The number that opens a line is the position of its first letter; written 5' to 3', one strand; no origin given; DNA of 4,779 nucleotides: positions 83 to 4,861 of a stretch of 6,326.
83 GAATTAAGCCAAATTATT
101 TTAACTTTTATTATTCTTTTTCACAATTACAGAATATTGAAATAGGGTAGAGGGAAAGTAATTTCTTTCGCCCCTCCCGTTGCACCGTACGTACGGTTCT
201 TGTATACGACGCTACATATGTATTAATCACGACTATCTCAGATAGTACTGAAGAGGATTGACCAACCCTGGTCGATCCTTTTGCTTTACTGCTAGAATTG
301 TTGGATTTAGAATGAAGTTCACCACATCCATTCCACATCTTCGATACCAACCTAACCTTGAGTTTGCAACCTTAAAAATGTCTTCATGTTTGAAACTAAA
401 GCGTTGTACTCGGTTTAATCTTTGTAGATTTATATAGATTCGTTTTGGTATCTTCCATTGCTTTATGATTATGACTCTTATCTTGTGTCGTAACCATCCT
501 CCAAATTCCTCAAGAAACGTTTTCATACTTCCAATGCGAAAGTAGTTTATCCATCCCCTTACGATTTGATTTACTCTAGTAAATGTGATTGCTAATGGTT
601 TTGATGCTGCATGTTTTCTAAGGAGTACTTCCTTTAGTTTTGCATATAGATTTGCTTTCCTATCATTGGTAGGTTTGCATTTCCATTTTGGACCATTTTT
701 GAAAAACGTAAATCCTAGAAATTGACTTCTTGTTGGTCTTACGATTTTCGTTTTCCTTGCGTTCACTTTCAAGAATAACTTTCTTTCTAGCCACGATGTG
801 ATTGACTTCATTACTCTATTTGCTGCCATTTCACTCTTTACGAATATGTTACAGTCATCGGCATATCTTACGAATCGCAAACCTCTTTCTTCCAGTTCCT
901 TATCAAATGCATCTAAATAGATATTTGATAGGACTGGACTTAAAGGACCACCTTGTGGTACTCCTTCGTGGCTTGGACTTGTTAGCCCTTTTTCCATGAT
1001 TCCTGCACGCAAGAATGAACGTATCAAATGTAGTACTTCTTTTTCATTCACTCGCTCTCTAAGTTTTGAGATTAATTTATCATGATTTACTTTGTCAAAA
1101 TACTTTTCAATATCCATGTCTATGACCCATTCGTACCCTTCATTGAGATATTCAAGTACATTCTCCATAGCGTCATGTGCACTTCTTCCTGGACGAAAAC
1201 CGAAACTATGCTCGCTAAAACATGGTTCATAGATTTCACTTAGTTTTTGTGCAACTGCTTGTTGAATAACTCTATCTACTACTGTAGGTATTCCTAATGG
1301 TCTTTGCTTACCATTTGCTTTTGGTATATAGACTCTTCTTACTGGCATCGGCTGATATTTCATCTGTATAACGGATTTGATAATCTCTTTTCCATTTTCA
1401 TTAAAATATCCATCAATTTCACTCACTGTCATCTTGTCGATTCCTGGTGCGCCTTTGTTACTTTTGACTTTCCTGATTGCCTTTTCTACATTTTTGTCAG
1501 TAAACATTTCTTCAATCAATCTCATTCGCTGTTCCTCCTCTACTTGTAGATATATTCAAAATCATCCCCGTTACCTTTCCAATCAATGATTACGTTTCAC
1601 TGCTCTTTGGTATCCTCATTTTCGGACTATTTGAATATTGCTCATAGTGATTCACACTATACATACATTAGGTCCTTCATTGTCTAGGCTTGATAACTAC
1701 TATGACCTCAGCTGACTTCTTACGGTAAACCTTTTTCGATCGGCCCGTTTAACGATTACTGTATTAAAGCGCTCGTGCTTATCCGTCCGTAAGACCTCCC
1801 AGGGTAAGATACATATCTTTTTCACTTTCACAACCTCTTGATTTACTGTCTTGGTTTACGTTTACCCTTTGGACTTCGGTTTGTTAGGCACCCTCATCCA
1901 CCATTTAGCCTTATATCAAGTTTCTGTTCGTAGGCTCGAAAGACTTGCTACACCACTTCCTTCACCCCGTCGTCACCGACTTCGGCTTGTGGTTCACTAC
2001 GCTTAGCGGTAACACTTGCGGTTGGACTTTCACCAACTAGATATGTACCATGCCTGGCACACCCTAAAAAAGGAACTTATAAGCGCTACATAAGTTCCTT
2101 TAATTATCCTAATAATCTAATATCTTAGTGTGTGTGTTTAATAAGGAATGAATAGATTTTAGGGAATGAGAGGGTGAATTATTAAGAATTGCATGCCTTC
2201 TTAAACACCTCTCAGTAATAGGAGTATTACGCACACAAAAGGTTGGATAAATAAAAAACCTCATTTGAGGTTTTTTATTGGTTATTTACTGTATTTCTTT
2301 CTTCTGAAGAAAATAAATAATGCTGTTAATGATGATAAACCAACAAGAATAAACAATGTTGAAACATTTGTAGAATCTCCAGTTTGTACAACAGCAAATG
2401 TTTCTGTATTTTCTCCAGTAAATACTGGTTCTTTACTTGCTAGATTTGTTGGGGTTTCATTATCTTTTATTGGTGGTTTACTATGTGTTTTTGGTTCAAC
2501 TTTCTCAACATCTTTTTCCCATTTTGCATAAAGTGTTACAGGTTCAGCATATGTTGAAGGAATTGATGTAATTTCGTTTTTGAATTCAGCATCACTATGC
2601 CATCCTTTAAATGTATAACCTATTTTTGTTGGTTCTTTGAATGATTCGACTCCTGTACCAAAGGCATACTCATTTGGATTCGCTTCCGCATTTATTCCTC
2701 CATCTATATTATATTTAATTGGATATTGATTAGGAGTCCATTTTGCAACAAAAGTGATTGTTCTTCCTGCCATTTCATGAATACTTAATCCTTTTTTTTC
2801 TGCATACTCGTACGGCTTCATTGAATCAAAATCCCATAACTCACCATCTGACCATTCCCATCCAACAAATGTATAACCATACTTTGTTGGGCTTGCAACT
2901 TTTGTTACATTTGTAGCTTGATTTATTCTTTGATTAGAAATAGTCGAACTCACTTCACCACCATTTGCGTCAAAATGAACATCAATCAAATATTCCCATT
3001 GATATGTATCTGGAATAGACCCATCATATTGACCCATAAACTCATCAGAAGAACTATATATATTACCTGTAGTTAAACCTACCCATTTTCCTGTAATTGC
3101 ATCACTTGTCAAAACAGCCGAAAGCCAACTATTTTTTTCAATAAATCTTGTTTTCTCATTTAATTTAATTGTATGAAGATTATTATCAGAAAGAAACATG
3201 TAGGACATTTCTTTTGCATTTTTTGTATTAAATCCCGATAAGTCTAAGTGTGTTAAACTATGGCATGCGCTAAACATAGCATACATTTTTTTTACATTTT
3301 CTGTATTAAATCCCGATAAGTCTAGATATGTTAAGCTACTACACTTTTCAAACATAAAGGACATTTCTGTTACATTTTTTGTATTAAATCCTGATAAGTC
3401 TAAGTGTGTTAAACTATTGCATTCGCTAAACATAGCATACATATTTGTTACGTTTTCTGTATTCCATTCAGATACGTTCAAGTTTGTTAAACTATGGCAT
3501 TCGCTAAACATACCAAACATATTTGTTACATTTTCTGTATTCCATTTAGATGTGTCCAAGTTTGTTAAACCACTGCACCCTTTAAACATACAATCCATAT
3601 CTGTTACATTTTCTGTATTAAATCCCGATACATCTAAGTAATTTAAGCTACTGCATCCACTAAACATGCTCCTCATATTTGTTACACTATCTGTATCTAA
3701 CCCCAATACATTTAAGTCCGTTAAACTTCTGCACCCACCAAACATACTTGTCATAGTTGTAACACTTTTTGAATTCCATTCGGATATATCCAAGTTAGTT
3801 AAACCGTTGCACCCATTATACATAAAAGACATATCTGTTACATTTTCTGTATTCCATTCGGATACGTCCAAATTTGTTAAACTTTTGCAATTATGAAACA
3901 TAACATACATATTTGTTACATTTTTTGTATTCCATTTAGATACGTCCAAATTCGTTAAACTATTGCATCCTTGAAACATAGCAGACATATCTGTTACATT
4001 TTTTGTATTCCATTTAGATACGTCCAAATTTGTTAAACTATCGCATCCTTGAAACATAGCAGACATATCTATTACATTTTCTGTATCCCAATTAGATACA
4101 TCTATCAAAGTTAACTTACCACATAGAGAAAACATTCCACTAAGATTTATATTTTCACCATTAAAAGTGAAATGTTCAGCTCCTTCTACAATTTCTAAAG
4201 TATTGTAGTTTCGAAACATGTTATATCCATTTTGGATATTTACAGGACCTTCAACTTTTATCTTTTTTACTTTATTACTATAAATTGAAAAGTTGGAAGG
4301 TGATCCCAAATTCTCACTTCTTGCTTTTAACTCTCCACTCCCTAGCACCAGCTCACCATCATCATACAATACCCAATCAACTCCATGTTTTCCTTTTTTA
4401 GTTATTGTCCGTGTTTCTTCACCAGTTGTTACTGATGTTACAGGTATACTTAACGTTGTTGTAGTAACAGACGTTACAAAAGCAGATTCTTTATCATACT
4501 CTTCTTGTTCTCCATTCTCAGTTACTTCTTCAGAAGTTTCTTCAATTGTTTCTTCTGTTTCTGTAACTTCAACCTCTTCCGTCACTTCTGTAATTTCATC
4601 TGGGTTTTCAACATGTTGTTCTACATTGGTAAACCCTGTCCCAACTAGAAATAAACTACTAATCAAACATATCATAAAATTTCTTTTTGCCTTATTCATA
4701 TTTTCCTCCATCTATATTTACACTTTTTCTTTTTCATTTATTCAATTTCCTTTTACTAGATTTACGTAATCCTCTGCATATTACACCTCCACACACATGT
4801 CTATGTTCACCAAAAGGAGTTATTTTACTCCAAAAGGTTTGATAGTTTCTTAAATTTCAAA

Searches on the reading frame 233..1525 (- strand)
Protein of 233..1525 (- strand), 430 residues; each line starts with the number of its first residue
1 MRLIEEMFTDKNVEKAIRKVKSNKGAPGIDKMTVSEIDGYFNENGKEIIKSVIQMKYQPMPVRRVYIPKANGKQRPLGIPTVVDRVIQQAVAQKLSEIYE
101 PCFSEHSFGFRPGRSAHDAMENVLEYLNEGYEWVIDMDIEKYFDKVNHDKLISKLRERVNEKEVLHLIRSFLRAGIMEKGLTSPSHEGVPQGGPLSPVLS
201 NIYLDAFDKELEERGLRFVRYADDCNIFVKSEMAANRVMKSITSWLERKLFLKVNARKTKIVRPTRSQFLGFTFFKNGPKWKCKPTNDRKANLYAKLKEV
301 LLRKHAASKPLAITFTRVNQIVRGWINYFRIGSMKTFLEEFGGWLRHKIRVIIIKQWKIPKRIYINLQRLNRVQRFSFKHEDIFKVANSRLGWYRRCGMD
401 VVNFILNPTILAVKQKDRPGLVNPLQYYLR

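Call 3: search_protein_families(library=pfam, proteins=[window:233-1525:-], max_evalue=0.1)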
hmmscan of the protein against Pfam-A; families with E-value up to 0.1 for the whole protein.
window:233-1525:- (430 aa): 2 families
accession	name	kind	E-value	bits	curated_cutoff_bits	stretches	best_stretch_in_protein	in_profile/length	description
PF00078.32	RVT_1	-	1.6e-47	162.3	29.6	1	67-274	1-205/205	Reverse transcriptase (RNA-dependent DNA polymerase)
PF08388.16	GIIM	-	7.6e-14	51.9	23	1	292-361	3-71/80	Group II intron, maturase-specific domain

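Call 4: search_protein_families(library=ncbifam, proteins=[window:233-1525:-], max_evalue=0.1)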
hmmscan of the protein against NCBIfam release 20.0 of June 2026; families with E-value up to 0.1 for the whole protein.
window:233-1525:- (430 aa): 10 families
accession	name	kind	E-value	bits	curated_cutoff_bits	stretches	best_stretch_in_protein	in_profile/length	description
TIGR04416.1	group_II_RT_mat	equivalog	3.3e-129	431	300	1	11-357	2-353/353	group II intron reverse transcriptase/maturase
NF038233.2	retron_St85_RT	exception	2.4e-23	82.9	235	1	57-313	20-258/289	retron St85 family RNA-directed DNA polymerase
NF041746.1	Drt2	equivalog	3e-20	72.8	390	2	184-274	219-321/416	antiviral reverse transcriptase Drt2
NF041747.1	Drt3a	equivalog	1.2e-19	70.9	200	1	117-268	95-256/412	antiviral reverse transcriptase Drt3a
NF042941.1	Retron_TIR_antiphage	equivalog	7e-14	51.5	600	1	63-242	30-197/464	TIR domain-containing anti-phage reverse transcriptase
TIGR04499.1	abortive_AbiA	subfamily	8.5e-11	41.3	250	1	114-263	128-292/615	AbiA family abortive infection protein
NF038237.1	retron_Ec67_fus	exception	4.1e-10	38.7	450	1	66-248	41-235/572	retron Ec67 family RNA-directed DNA polymerase/endonuclease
NF041749.1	Drt4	equivalog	2.1e-09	36.9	450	1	187-263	193-268/489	antiviral reverse transcriptase Drt4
NF041750.1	Drt5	equivalog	1e-08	34.6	550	1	123-265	118-254/484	antiviral reverse transcriptase Drt5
NF041748.1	Drt3b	equivalog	0.003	16.3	350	1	217-262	271-315/647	antiviral reverse transcriptase Drt3b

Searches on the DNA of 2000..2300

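Call 71: search_rna_families(source=window, start=2000, end=2300, threshold=evalue, max_evalue=1)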
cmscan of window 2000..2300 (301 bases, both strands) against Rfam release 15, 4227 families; matches with E-value up to 1: 3.
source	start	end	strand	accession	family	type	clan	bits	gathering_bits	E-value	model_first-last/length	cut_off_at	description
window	2222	2300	+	RF01770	rimP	Cis-reg; leader;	-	26.3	47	0.022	1-102/102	no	Gammaprotebacteria rimP leader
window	2222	2283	+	RF02063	STnc350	Gene; sRNA;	-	21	60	0.11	1-68/68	no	Salmonella enterica sRNA STnc350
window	2150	2290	-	RF02415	rliG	Gene; sRNA;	-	15.7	55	0.35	1-267/267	no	Listeria sRNA rliG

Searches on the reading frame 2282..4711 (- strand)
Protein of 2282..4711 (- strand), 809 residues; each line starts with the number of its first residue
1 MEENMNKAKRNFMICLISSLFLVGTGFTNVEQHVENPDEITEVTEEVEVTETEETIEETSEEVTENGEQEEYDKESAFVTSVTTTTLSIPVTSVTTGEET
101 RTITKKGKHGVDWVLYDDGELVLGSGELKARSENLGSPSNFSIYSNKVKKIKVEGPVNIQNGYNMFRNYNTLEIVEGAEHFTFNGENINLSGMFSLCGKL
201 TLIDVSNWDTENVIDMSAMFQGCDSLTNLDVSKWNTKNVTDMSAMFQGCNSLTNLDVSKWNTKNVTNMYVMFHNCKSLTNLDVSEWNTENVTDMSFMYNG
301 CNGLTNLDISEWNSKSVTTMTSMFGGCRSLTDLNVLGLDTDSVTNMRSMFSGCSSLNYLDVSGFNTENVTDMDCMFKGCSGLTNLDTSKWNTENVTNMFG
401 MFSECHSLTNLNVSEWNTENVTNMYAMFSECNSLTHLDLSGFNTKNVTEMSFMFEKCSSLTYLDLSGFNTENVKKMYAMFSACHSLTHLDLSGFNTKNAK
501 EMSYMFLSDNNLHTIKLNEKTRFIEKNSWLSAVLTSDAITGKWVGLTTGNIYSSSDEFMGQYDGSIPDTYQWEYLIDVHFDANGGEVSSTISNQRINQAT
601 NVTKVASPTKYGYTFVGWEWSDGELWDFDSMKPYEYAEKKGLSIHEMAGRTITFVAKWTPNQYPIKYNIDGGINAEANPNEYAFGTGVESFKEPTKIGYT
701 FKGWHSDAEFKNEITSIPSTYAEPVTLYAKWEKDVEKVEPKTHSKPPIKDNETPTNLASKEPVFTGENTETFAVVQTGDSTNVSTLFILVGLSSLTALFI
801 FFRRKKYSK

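Call 3: search_protein_families(library=pfam, proteins=[window:2282-4711:-], max_evalue=0.1)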
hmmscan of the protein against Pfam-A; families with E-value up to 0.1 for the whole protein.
window:2282-4711:- (809 aa): 11 families
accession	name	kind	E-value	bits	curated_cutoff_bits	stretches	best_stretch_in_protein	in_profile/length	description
PF03382.20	DUF285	-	8.1e-89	293.9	25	4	189-302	2-111/120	Mycoplasma protein of unknown function, DUF285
PF09479.16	Flg_new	-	1.3e-20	73.7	27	2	663-730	1-65/65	Listeria-Bacteroides repeat domain (List_Bact_rpt)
PF25013.1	LRR_Zer-1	-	2.5e-11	44.3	27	3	376-496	4-124/137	Zer-1-like, Leucine-rich repeats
PF23952.1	LRR_EndoS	-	8.5e-10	39.3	27.9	1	239-311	44-115/116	Endo-beta-N-acetylglucosaminidase EndoS LRR domain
PF18998.6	Flg_new_2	-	1e-06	29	23.6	2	583-625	9-47/73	Divergent InlB B-repeat domain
PF13855.12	LRR_8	-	1.2e-06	28.6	27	1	433-493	2-58/61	Leucine rich repeat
PF15594.11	Imm50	-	6.4e-06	26.7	27.1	0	216-295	5-83/118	Immunity protein 50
PF12799.13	LRR_4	-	4e-05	24.2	27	1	433-469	2-34/44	Leucine Rich repeats (2 copies)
PF24758.1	LRR_At5g56370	-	7e-05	23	27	0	402-467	33-95/227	FBD-associated F-box protein At5g56370, LRR repeats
PF18525.6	Cas9_C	-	0.0024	18.6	25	1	463-533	6-73/108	Cas9 C-terminal domain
PF10991.15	Enc34_ssDNA-bd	-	0.005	17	26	1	219-338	45-158/176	Enterobacter phage Enc34, ssDNA-binding protein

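Call 4: search_protein_families(library=ncbifam, proteins=[window:2282-4711:-], max_evalue=0.1)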
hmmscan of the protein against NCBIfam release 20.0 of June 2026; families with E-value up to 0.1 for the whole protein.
window:2282-4711:- (809 aa): 7 families
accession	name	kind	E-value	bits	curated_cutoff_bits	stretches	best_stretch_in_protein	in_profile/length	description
TIGR02167.2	Liste_lipo_26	repeat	7.3e-115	373.6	30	12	219-243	1-25/26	PARCEL repeat-containing surface protein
NF045896.1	Mbov_0838_LP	exception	6.7e-40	137.3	500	5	188-277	272-359/433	Mbov_0838 family PARCEL repeat surface lipoprotein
TIGR02543.1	List_Bact_rpt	repeat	1.3e-12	47.9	20.95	2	694-734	1-43/44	TIGR02543 family repeat protein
TIGR01167.1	LPXTG_anchor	domain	0.00093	19.8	15.9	1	776-806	4-33/34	LPXTG cell wall anchor domain-containing protein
NF053819.1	EF0750_LPXTG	subfamily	0.01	16.3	47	0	737-806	45-103/105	EF2685/EF0750 family sortase-dependent surface protein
NF003097.0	PRK04019.1-4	equivalog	0.032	13.3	547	0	412-450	11-49/353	50S ribosomal protein L10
NF008554.1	PRK11482.1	equivalog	0.077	11.9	277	0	266-300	265-298/317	YbeF family transcriptional regulator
